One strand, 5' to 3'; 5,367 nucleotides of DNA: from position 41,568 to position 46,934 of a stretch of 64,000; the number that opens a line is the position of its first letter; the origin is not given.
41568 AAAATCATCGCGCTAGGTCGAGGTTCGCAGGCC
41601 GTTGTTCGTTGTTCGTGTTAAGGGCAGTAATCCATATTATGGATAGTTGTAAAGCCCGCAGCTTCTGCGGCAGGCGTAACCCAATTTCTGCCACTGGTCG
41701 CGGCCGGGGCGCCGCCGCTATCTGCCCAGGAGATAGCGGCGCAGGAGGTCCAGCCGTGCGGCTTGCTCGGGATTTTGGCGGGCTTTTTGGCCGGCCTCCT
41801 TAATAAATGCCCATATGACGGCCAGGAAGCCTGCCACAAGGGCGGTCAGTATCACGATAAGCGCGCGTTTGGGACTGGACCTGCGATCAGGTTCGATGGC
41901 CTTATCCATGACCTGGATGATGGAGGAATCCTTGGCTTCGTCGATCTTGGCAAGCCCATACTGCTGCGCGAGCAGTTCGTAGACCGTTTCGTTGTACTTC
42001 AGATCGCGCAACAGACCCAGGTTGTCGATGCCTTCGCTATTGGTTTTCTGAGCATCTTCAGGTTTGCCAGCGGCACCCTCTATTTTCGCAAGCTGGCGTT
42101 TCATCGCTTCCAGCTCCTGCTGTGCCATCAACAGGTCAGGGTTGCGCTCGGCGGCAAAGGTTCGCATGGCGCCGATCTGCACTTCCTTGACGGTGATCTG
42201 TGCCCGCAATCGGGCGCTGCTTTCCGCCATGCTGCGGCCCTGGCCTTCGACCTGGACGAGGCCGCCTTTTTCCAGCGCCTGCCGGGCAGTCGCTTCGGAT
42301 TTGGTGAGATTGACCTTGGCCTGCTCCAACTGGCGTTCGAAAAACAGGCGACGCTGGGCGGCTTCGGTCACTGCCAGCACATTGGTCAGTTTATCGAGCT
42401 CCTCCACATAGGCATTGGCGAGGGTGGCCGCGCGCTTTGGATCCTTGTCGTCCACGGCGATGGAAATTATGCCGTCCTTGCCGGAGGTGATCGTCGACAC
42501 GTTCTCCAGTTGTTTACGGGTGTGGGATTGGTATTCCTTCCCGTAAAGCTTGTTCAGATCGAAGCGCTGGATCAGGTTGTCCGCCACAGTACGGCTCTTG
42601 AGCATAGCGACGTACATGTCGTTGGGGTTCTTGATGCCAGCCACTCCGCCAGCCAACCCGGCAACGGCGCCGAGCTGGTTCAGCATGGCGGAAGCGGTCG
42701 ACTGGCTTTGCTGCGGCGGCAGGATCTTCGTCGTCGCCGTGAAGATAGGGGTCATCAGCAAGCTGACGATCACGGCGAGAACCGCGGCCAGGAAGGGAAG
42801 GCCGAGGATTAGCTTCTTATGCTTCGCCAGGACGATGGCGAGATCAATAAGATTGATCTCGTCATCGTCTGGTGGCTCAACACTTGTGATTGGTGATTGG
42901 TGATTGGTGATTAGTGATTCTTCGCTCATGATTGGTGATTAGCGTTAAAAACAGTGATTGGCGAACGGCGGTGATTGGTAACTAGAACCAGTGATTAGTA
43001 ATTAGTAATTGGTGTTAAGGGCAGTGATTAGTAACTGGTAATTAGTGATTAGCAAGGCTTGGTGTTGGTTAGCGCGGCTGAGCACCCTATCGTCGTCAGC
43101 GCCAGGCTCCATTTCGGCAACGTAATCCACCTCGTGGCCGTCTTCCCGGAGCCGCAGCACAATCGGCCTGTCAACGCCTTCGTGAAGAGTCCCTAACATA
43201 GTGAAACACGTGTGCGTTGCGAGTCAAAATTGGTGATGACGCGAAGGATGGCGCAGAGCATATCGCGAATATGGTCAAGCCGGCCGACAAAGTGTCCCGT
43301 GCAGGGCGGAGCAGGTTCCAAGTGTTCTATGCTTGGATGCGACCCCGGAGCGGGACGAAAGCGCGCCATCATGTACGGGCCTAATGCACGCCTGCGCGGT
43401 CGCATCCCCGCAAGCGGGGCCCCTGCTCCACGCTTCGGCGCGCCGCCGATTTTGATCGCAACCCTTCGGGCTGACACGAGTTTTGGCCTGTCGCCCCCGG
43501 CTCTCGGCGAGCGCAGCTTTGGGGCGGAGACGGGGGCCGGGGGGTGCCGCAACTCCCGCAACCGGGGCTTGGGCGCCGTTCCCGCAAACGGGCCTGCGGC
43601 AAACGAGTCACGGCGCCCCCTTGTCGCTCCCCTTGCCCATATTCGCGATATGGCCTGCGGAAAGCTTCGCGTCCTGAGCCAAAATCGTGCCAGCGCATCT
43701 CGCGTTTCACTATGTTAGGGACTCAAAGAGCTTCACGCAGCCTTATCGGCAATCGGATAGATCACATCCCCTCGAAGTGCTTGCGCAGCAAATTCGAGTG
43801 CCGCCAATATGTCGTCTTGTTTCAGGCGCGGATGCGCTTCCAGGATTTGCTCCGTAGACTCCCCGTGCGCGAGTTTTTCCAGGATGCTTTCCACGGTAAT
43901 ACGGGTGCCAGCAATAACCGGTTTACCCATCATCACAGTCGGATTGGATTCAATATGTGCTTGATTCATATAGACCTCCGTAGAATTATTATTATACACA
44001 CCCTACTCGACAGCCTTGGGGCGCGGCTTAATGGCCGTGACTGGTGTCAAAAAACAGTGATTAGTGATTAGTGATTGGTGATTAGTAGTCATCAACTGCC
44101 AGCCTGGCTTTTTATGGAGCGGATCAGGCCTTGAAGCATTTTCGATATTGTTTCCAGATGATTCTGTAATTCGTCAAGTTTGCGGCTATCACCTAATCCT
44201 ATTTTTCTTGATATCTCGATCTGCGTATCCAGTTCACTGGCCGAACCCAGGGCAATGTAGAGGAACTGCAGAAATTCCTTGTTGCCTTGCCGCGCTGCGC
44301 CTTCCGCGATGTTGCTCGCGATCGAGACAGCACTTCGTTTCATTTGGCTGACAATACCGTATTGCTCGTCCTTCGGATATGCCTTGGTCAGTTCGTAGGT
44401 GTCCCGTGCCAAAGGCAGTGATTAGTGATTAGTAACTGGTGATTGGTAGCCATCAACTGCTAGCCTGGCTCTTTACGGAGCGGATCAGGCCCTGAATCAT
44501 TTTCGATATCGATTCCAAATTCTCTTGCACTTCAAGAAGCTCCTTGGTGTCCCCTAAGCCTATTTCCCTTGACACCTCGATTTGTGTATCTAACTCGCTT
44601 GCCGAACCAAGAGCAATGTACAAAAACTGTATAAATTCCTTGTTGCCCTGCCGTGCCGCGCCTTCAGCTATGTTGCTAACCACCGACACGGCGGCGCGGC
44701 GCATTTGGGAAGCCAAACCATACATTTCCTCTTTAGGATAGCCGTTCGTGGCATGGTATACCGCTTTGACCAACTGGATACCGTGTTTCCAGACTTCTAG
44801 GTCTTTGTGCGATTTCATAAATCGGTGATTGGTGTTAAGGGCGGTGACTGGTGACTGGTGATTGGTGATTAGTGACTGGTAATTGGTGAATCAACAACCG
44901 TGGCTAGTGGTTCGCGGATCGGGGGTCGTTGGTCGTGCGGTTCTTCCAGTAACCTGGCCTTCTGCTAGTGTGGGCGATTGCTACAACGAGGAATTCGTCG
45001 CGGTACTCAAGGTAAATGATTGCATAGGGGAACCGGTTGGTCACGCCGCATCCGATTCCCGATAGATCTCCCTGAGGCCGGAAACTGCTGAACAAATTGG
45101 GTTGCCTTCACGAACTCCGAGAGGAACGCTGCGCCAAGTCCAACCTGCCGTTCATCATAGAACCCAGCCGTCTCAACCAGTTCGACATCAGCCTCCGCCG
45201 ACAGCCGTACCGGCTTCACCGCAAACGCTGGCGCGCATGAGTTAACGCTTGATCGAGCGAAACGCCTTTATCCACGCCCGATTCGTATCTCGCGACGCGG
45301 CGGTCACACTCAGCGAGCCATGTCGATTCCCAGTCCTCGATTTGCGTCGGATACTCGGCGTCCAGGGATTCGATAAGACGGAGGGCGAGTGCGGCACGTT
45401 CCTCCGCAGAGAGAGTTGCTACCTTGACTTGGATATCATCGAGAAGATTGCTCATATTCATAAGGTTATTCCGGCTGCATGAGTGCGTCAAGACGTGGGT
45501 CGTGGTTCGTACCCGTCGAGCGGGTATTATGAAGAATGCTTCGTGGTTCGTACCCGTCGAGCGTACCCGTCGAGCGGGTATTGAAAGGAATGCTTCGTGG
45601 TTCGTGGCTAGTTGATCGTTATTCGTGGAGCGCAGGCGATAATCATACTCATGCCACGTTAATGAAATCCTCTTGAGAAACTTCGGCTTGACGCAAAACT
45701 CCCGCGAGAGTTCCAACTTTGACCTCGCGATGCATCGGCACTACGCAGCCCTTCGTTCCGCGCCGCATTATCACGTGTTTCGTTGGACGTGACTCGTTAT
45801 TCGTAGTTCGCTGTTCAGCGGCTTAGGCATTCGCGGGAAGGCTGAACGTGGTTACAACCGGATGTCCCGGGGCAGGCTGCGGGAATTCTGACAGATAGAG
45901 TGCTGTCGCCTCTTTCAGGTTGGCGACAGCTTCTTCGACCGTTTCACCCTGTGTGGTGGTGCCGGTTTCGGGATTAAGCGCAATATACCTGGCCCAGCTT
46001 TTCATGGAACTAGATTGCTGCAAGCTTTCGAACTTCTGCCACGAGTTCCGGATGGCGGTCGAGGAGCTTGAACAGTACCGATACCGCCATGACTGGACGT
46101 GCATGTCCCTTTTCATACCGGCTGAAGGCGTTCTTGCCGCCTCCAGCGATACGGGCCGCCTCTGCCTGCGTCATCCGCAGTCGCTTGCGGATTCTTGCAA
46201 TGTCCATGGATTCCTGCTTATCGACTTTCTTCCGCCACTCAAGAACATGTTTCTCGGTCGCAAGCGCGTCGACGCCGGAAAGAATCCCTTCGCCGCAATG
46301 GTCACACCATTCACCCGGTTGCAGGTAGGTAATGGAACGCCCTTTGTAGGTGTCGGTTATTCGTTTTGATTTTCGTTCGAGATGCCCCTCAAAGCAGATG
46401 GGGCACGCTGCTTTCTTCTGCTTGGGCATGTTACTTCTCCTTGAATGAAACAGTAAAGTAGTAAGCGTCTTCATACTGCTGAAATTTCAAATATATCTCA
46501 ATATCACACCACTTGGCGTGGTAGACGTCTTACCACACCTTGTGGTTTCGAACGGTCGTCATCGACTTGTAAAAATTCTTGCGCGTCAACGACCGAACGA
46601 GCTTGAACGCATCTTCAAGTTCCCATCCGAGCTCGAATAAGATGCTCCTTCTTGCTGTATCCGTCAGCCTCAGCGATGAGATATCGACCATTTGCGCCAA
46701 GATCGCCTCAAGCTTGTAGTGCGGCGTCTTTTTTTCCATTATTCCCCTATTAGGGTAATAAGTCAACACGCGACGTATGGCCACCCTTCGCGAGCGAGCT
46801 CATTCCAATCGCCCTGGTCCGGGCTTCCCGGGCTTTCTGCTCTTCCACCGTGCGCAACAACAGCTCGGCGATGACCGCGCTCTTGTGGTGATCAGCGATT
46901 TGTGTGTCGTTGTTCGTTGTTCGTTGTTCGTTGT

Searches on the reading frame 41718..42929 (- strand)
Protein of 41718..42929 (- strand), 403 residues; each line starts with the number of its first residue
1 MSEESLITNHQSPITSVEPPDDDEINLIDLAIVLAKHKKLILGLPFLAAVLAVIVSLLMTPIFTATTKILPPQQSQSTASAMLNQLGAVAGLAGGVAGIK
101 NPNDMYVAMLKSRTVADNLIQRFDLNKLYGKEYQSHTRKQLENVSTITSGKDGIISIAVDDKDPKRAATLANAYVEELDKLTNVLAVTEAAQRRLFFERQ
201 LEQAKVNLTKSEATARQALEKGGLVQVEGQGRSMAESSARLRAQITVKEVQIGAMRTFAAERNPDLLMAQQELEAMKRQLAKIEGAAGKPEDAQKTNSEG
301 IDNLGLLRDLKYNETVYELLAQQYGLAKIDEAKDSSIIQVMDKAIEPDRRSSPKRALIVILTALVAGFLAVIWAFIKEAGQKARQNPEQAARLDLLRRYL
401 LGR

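Call 4: search_protein_families(library=pfam, proteins=[window:41718-42929:-], max_evalue=0.01)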
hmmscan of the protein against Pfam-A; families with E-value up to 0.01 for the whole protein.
window:41718-42929:- (403 aa): 2 families
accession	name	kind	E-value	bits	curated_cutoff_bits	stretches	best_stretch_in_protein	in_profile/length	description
PF02706.20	Wzz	-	4.1e-17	62.7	25.5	1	23-121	1-89/91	Chain length determinant protein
PF13807.11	GNVR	-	4.8e-11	42.9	27.7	1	304-379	7-82/82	G-rich domain on putative tyrosine kinase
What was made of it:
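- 41718..42929 (-): wzz-like chain-length determinant, a backbone gene. A heptamer array is encoded in its 5' end (42882-42912). Pfam Wzz and GNVR (call 4).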

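Call 11: find_encoding_contigs(protein=window:41718-42929:-, flank=10000, max_places=10)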
Protein window:41718-42929:- (403 aa): no gene with exactly this product is on record in the collection.

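Call 12: find_related_loci(query=window:41718-42929:-, collection=genome_contigs, flank=10000)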
Query window:41718-42929:- (403 aa) in genome_contigs; peptide patterns used: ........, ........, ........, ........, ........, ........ (x = any residue, [..] = any of these).
163 stretches matched a pattern; 74 encode a relative of the query (tblastn E <= 1e-3); 74 distinct loci.
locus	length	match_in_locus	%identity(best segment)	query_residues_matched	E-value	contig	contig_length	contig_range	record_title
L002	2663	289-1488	65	6-400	6e-178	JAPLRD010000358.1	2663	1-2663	MAG: Proteobacteria bacterium isolate LacPavin_0818_WC45_MAG_62_8 LacPavin_0818_WC45_scaffold_219897, whole genome shotg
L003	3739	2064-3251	68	6-400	1e-172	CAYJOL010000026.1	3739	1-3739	MAG TPA_asm: uncultured Ignavibacteriales bacterium isolate ERP124720_co1_93 genome assembly, contig: NODE_27052_length_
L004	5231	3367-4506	66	23-400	2e-164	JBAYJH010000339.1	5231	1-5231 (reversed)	MAG: Sterolibacterium sp. isolate SO_2016_GW1_50 scaffold30684_OW334_2016, whole genome shotgun sequence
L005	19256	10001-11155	67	21-403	4e-158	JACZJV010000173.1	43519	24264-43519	MAG: Burkholderiales bacterium isolate MAG28 betaproteobacteria_3_contig_1232069, whole genome shotgun sequence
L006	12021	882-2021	64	22-399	5e-157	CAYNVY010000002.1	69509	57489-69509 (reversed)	MAG TPA_asm: uncultured Enterobacteriaceae bacterium isolate SRP302447_co3_36 genome assembly, contig: NODE_1078_length_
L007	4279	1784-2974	64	8-400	4e-155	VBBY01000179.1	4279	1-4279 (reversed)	MAG: Betaproteobacteria bacterium isolate BP_3 14_0927_02_20cm_scaffold_11217, whole genome shotgun sequence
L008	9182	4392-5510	61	20-387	4e-143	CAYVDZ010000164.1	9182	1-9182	MAG TPA_asm: uncultured Opitutus sp. isolate SRP128246_co1_363 genome assembly, contig: NODE_19446_length_9182_cov_7.100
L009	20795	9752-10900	63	21-403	4e-143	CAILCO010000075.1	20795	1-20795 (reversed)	MAG: uncultured Sterolibacterium sp. isolate MJ-2014-D4_bin-427 genome assembly, contig: bin-427:075/176, whole genome s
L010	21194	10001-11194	57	1-403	6e-140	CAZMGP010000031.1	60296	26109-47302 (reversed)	MAG TPA_asm: uncultured Enterobacteriaceae bacterium isolate SRP093762_co1_12 genome assembly, contig: NODE_310_length_6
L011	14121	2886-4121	60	3-403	2e-138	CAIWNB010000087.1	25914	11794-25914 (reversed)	MAG: uncultured beta proteobacterium isolate KTt_bin-1913 genome assembly, contig: bin-1913:087/545, whole genome shotgu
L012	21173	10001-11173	59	19-403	1e-137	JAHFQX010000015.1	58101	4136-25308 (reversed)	MAG: Betaproteobacteria bacterium isolate nzgw560 NODE_410_length_58102_cov_4.662389, whole genome shotgun sequence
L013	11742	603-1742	60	23-399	8e-137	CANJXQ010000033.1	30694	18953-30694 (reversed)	MAG: Betaproteobacteria bacterium isolate RH-23may17-832 genome assembly, contig: RH-23may17-C10437, whole genome shotgu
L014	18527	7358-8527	61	7-396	1e-157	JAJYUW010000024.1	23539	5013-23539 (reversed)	MAG: Proteobacteria bacterium isolate FK1.bin35 NODE_2074_length_23539_cov_3.881343, whole genome shotgun sequence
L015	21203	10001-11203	59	5-400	1e-135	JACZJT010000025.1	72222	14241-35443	MAG: Burkholderiales bacterium isolate MAG26 betaproteobacteria_1_contig_495150, whole genome shotgun sequence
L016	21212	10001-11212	55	1-403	6e-135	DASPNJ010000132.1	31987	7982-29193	MAG TPA_asm: Burkholderiales bacterium isolate SMAG_U12118 k141_496558, whole genome shotgun sequence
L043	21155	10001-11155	61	18-403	4e-138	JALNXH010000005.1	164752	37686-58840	MAG: Rhodocyclaceae bacterium isolate SO_2016_LW3 bin 42 scaffold00121_LW162_2016, whole genome shotgun sequence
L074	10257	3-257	68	319-403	5e-33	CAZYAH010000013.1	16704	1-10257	MAG TPA_asm: uncultured Alicyclobacillaceae bacterium isolate SRP136066_co1_262 genome assembly, contig: NODE_3621_lengt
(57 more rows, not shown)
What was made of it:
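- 41718..42929 (-): 74 relatives found (call 12).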

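Call 67: search_protein_families(library=pfam, proteins=[L005:6563-6760:+, L005:6757-7125:+, L015:6087-6377:+, L015:6568-6789:+, L015:6782-6997:+, L014:9822-10106:-, L014:10115-10378:-, L074:1724-1984:-, L074:1994-2230:-, L043:11171-11899:+], max_evalue=0.01)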
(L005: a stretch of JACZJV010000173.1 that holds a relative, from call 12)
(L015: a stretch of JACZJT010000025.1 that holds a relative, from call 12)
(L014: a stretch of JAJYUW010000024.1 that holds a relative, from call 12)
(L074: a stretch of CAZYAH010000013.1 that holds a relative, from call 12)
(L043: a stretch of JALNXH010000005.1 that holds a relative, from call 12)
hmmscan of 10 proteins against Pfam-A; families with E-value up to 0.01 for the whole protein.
L005:6563-6760:+ (65 aa): 1 family
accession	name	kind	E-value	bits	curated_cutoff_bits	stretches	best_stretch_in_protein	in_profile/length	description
PF09957.15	VapB_antitoxin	-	1.8e-15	57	23.4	1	1-44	1-44/47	Bacterial antitoxin of type II TA system, VapB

L005:6757-7125:+ (122 aa): 1 family
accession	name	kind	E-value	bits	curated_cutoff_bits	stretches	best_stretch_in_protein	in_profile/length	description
PF01850.27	PIN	-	1.6e-06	29.2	23.6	1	2-112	1-118/120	PIN domain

L015:6087-6377:+ (96 aa): 1 family
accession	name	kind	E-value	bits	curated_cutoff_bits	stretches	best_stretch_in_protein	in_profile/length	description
PF03693.20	ParD_antitoxin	-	2e-08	35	21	1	7-58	8-59/81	Bacterial antitoxin of ParD toxin-antitoxin type II system and RHH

L015:6568-6789:+ (73 aa): 1 family
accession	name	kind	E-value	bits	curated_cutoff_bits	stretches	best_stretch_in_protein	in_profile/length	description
PF24113.1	DUF7387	-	9.3e-06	26.4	27.9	1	15-50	19-54/85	Family of unknown function (DUF7387)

L015:6782-6997:+ (71 aa): 1 family
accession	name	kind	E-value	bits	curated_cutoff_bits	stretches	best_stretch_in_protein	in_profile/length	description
PF07927.17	HicA_toxin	-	2.3e-17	63.3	27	1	12-61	4-57/58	HicA toxin of bacterial toxin-antitoxin,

L014:9822-10106:- (94 aa): 2 families
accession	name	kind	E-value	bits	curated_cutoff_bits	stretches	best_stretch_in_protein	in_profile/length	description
PF15738.11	YafQ_toxin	-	4.9e-30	104.1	30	1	4-94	2-87/88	Bacterial toxin of type II toxin-antitoxin system, YafQ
PF05016.21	ParE_toxin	-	0.00018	22.4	23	1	8-93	4-88/89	ParE toxin of type II toxin-antitoxin system, parDE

L014:10115-10378:- (87 aa): 1 family
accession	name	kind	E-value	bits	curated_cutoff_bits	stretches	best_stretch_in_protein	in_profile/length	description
PF04221.18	RelB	-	8.5e-12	45.3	22.4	1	16-78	4-68/82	RelB antitoxin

L074:1724-1984:- (86 aa): 0 families

L074:1994-2230:- (78 aa): 0 families

L043:11171-11899:+ (242 aa): 4 families
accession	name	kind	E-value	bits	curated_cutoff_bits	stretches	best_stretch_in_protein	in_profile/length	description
PF08780.16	NTase_sub_bind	-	8.4e-28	97.3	31.8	1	112-232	5-125/126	Nucleotidyltransferase substrate binding protein like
PF18765.7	Polbeta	-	1.9e-13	50.8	26.9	1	17-102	6-92/93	Polymerase beta, Nucleotidyltransferase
PF01909.29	NTP_transf_2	-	5e-06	27.3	21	1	14-66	4-62/93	Nucleotidyltransferase domain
PF22600.2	MTPAP-like_central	-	0.00059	20.4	27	1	8-70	23-85/139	Poly(A) RNA polymerase, mitochondrial-like, central palm domain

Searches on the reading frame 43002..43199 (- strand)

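Call 4: search_protein_families(library=pfam, proteins=[window:43002-43199:-], max_evalue=0.01)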
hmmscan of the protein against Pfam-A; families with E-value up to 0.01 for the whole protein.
window:43002-43199:- (65 aa): 1 family
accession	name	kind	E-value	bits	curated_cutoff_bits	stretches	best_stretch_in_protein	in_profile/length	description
PF18480.7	DUF5615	-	3.3e-09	37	23.8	1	7-53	7-54/110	Domain of unknown function (DUF5615)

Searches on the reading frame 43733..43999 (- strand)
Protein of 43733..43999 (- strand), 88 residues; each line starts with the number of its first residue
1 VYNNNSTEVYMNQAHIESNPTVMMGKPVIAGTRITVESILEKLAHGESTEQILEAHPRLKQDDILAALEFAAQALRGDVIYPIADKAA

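Call 4: search_protein_families(library=pfam, proteins=[window:43733-43999:-], max_evalue=0.01)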
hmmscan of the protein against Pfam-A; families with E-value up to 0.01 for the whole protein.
window:43733-43999:- (88 aa): 1 family
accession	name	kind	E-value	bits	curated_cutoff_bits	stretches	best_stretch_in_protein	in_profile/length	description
PF04255.20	DUF433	-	2.3e-23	82.2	23.6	1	16-71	1-56/56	Protein of unknown function (DUF433)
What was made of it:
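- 43002..43999 (-): DUF433 plus a C-terminally truncated DUF5615, split by a MITE-like insertion at 43187-43724. Pfam (call 4).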

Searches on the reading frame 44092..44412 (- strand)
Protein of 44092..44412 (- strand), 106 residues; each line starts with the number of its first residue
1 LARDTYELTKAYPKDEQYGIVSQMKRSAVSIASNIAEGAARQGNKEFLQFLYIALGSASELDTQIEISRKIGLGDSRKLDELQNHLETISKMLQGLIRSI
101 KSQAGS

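Call 4: search_protein_families(library=pfam, proteins=[window:44092-44412:-], max_evalue=0.01)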
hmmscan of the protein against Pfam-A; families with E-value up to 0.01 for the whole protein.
window:44092-44412:- (106 aa): 2 families
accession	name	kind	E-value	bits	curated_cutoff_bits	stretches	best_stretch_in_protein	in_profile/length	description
PF05635.17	23S_rRNA_IVP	-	1.3e-33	115.8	33.8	1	2-95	13-106/106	23S rRNA-intervening sequence protein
PF22296.2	bAvd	-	0.00015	22.6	40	1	3-99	12-106/107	bAvd-like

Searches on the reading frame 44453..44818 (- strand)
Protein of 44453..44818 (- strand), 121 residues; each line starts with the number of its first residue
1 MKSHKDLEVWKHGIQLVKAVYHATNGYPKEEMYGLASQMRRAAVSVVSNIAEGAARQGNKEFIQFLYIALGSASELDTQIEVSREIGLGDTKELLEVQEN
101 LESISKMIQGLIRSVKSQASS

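Call 5: search_protein_families(library=pfam, proteins=[window:44453-44818:-], max_evalue=0.01)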
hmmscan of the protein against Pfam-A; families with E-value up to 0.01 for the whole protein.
window:44453-44818:- (121 aa): 2 families
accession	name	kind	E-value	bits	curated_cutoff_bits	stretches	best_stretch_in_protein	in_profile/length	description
PF05635.17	23S_rRNA_IVP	-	9e-38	129.2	33.8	1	5-110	1-106/106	23S rRNA-intervening sequence protein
PF22296.2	bAvd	-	1.3e-05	26.1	40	1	15-115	9-107/107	bAvd-like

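Call 77: search_protein_families(library=padloc, proteins=[window:44453-44818:-], max_evalue=0.001)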
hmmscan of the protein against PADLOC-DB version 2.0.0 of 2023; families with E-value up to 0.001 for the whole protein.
window:44453-44818:- (121 aa): 0 families

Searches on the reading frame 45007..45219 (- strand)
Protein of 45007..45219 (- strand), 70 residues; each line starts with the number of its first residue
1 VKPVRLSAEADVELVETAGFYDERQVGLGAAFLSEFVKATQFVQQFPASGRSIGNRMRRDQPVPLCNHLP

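Call 5: search_protein_families(library=pfam, proteins=[window:45007-45219:-], max_evalue=0.01)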
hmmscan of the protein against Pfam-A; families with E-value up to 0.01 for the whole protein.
window:45007-45219:- (70 aa): 0 families

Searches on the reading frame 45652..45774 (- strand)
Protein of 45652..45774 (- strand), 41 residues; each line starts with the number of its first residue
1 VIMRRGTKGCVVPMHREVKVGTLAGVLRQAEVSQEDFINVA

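Call 59: search_protein_families(library=pfam, proteins=[window:45652-45774:-], max_evalue=0.05)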
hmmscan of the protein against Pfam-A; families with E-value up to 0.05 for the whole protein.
seq(41 aa): 1 family
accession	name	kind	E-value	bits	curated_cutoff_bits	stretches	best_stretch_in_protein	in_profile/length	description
PF07927.17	HicA_toxin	-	3.7e-05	24.2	27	1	1-31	23-57/58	HicA toxin of bacterial toxin-antitoxin,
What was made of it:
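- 45648..46020 (-): hicB-like gene plus a hicA C-terminal remnant. HicA_toxin fragment, E 3.7e-5 (call 59).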

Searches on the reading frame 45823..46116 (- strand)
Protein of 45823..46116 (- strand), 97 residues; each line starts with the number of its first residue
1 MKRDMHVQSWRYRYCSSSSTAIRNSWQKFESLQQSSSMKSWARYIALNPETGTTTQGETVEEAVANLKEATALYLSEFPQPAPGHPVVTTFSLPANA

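Call 5: search_protein_families(library=pfam, proteins=[window:45823-46116:-], max_evalue=0.01)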
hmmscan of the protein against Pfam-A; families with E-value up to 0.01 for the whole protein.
window:45823-46116:- (97 aa): 1 family
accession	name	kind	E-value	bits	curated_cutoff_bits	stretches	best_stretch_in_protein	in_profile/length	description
PF24113.1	DUF7387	-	5.6e-05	23.9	27.9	1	44-74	24-54/85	Family of unknown function (DUF7387)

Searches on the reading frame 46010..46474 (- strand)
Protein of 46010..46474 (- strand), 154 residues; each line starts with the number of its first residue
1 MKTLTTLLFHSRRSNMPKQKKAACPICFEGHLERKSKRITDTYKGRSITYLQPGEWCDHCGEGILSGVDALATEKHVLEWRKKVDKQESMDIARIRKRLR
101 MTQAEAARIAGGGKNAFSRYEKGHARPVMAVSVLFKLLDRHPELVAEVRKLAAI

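Call 5: search_protein_families(library=pfam, proteins=[window:46010-46474:-], max_evalue=0.01)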
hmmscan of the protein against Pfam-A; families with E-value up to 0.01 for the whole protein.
window:46010-46474:- (154 aa): 3 families
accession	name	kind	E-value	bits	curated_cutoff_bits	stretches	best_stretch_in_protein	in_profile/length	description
PF15731.11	MqsA_antitoxin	-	1.7e-36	125.7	30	1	24-149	3-131/131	Antitoxin component of bacterial toxin-antitoxin system, MqsA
PF13560.12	HTH_31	-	2.9e-05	24.7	27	1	93-147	7-63/64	Helix-turn-helix domain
PF01381.28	HTH_3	-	0.0019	18.6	23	1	92-127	1-36/55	Helix-turn-helix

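Call 77: search_protein_families(library=padloc, proteins=[window:46010-46474:-], max_evalue=0.001)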
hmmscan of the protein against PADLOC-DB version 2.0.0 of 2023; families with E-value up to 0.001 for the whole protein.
window:46010-46474:- (154 aa): 0 families

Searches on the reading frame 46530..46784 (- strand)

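Call 5: search_protein_families(library=pfam, proteins=[window:46530-46784:-], max_evalue=0.01)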
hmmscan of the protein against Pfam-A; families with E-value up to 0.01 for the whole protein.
window:46530-46784:- (84 aa): 1 family
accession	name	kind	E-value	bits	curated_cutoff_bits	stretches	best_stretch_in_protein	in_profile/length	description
PF15723.11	MqsR_toxin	-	1.3e-12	48.4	26.2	1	20-84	1-64/95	Motility quorum-sensing regulator, toxin of MqsA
